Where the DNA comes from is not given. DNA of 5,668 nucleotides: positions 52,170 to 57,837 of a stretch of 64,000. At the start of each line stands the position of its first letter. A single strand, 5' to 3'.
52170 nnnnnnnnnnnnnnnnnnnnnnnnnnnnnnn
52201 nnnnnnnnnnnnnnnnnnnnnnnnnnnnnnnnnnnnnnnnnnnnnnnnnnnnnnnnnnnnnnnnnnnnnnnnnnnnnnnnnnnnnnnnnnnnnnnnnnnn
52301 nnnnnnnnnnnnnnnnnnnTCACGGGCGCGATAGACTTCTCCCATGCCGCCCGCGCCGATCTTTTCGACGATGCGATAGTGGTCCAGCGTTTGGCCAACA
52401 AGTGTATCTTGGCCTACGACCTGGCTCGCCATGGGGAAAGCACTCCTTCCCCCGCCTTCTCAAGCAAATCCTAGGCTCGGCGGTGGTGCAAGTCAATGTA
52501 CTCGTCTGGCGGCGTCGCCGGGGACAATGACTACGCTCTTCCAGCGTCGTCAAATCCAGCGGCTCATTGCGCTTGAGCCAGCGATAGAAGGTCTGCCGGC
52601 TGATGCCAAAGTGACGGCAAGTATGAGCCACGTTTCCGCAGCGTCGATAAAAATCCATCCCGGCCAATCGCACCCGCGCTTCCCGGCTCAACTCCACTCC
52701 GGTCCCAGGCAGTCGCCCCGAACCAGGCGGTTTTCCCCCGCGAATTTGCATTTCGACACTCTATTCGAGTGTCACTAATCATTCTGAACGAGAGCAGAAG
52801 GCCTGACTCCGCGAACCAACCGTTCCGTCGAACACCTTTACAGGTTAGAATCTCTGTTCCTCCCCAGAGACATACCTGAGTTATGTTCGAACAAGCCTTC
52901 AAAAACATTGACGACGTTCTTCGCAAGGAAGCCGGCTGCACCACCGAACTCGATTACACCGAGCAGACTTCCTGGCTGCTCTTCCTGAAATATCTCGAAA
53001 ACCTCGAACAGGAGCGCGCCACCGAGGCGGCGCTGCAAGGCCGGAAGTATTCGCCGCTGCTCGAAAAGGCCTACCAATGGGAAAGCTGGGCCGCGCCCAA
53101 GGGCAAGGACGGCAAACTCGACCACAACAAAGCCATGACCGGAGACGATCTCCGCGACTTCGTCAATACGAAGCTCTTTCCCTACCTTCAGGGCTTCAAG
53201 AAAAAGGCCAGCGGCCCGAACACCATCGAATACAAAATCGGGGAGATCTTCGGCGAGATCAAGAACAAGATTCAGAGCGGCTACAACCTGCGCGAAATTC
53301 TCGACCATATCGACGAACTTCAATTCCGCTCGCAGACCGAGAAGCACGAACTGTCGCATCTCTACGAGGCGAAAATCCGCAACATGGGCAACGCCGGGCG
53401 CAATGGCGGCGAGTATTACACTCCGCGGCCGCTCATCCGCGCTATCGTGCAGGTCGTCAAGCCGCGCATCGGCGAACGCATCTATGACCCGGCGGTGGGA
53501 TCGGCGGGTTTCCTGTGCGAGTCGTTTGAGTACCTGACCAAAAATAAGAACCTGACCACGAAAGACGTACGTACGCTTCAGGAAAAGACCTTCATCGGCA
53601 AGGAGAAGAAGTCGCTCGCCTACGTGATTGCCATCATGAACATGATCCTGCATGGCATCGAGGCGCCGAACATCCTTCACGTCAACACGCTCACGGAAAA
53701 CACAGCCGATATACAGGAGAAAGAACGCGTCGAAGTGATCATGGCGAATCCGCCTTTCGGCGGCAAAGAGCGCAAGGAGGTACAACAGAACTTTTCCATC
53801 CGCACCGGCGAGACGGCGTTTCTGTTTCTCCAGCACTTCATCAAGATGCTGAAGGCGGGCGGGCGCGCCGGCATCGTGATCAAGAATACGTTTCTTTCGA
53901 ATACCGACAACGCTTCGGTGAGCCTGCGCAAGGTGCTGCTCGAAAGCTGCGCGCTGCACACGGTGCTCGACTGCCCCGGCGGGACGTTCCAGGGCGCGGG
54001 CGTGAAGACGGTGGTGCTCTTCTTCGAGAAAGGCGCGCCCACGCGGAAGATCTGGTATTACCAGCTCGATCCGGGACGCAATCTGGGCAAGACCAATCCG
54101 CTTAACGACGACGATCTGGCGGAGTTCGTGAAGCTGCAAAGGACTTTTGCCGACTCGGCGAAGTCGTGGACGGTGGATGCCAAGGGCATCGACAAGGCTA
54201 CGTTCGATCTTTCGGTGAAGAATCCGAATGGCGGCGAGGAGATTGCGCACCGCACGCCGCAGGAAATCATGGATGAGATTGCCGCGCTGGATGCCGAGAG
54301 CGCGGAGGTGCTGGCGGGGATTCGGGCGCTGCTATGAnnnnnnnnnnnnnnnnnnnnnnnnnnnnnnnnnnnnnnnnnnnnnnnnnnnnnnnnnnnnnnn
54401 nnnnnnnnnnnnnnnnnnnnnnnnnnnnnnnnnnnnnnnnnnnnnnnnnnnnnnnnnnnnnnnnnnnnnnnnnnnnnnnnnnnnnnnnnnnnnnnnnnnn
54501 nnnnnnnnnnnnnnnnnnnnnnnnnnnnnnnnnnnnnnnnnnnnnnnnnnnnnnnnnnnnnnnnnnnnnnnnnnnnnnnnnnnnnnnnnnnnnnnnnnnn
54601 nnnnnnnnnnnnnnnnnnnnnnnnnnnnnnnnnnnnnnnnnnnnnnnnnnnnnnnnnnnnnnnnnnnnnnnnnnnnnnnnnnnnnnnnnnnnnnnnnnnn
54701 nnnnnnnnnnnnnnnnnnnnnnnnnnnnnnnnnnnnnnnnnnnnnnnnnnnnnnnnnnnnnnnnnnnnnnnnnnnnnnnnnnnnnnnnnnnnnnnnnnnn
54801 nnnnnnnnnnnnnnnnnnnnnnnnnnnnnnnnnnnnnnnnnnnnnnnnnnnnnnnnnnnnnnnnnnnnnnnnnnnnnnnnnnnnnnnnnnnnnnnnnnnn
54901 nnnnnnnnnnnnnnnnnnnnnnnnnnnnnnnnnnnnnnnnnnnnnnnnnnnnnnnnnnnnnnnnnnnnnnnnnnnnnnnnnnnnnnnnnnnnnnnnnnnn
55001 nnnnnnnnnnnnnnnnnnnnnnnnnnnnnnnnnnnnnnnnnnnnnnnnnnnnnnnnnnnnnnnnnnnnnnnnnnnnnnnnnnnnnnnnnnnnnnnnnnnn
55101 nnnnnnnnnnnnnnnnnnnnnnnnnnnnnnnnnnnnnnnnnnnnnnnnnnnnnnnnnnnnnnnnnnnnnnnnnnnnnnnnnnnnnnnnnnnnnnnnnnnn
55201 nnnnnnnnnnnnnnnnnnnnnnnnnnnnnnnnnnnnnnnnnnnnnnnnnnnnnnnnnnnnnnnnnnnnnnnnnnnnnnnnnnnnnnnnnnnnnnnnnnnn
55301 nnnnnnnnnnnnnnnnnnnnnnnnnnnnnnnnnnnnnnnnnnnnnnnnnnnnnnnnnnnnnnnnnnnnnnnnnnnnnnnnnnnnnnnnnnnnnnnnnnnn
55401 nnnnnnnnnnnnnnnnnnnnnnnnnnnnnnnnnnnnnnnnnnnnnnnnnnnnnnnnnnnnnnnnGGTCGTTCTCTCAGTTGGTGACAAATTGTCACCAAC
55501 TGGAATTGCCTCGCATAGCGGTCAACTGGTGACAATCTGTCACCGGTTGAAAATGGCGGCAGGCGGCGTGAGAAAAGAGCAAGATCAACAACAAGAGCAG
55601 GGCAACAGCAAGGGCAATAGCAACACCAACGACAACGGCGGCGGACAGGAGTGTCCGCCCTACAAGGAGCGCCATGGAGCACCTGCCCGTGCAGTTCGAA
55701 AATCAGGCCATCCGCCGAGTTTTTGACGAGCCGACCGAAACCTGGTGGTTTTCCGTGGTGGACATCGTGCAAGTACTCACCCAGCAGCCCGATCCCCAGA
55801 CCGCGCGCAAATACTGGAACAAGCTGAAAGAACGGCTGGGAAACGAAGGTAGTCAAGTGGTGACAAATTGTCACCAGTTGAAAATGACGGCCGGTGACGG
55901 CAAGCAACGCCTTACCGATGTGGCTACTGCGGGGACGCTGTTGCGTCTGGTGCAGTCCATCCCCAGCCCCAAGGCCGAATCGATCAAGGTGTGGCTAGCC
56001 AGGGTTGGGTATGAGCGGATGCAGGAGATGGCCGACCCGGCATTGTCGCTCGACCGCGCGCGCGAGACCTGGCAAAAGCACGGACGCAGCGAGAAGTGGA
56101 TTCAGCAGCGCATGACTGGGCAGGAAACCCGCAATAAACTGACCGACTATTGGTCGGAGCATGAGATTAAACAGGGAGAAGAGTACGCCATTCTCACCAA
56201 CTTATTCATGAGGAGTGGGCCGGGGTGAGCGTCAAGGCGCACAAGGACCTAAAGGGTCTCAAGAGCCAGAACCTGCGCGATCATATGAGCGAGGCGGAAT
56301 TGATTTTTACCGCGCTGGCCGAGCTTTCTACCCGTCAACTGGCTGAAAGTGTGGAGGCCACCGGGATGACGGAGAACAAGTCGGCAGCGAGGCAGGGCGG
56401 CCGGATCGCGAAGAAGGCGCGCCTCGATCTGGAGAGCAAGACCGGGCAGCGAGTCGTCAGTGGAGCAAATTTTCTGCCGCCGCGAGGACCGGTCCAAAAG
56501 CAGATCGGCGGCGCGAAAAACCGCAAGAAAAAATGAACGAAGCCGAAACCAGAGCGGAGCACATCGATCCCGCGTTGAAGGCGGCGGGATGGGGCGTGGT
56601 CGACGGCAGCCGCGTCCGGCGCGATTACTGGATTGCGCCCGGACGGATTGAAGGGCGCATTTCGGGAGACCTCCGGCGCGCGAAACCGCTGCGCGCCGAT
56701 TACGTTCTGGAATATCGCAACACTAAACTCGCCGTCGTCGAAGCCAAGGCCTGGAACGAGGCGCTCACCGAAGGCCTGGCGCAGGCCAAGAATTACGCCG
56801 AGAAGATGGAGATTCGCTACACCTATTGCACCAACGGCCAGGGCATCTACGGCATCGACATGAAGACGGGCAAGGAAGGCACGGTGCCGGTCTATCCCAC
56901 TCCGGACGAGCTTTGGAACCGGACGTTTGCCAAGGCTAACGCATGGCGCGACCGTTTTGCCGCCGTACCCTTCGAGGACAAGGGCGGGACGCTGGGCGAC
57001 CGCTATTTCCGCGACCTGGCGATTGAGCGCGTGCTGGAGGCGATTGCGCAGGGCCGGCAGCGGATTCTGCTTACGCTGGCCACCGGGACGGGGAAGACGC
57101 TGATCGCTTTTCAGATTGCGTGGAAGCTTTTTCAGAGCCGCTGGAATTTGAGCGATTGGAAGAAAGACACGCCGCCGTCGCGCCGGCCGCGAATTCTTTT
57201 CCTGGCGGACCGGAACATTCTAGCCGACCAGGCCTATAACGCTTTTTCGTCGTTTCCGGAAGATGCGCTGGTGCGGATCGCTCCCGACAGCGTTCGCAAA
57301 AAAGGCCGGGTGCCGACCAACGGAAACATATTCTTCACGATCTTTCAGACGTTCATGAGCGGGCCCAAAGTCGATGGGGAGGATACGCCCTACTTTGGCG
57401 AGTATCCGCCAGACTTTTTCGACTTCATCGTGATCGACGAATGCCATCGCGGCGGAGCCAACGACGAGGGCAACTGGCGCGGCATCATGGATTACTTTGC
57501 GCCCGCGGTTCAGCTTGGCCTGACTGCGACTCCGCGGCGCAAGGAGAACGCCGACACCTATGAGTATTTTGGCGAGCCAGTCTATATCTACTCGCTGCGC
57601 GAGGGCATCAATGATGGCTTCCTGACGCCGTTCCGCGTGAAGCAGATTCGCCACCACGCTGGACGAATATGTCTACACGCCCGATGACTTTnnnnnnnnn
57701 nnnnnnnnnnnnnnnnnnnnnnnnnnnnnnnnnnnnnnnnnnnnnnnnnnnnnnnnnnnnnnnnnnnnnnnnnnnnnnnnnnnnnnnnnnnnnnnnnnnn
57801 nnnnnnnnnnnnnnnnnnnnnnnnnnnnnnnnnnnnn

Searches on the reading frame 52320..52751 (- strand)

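Call 95: search_protein_families(library=pfam, proteins=[window:52320-52751:-], max_evalue=0.00001)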
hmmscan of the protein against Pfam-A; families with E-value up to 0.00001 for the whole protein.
window:52320-52751:- (143 aa): 2 families
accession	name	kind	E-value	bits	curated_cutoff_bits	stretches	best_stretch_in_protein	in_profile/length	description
PF13518.12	HTH_28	-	4e-08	33.6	25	1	32-62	6-36/52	Helix-turn-helix domain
PF13384.12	HTH_23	-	5.2e-06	26.5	24.6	1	26-61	5-40/50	Homeodomain-like domain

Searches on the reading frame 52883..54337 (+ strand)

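Call 95: search_protein_families(library=pfam, proteins=[window:52883-54337:+], max_evalue=0.00001)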
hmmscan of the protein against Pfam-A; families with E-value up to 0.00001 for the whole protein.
window:52883-54337:+ (484 aa): 3 families
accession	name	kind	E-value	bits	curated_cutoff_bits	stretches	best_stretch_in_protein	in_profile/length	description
PF02384.22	N6_Mtase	-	6.8e-62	210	20.4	1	154-455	3-309/311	N-6 DNA Methylase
PF07669.17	Eco57I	-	4.1e-10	40.5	25.3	1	265-364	69-165/171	Eco57I restriction-modification methylase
PF12161.14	HsdM_N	-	3.5e-08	34.6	24.5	1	7-143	6-135/135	HsdM N-terminal domain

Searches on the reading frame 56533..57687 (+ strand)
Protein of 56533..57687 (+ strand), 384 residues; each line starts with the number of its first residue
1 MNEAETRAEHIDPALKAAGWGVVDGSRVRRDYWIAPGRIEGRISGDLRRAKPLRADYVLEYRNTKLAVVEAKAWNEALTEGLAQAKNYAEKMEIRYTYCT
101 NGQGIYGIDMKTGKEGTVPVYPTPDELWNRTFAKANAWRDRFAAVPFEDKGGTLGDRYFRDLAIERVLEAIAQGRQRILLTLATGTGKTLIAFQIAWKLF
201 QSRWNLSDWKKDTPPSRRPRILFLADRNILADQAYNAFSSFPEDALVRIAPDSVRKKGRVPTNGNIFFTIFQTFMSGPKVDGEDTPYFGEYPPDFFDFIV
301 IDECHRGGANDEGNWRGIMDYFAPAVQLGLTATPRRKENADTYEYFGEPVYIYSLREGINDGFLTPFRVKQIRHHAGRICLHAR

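Call 95: search_protein_families(library=pfam, proteins=[window:56533-57687:+], max_evalue=0.00001)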
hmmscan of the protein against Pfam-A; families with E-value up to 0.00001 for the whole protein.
window:56533-57687:+ (384 aa): 3 families
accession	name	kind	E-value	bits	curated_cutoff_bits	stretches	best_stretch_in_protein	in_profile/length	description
PF04851.21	ResIII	-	1.3e-33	116.7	22.5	1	162-336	10-164/164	Type III restriction enzyme, res subunit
PF18766.7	SWI2_SNF2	-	4.7e-18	66.1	26.7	1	163-367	5-188/221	SWI2/SNF2 ATPase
PF00270.35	DEAD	-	4.1e-10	40.1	26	1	166-337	6-162/167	DEAD/DEAH box helicase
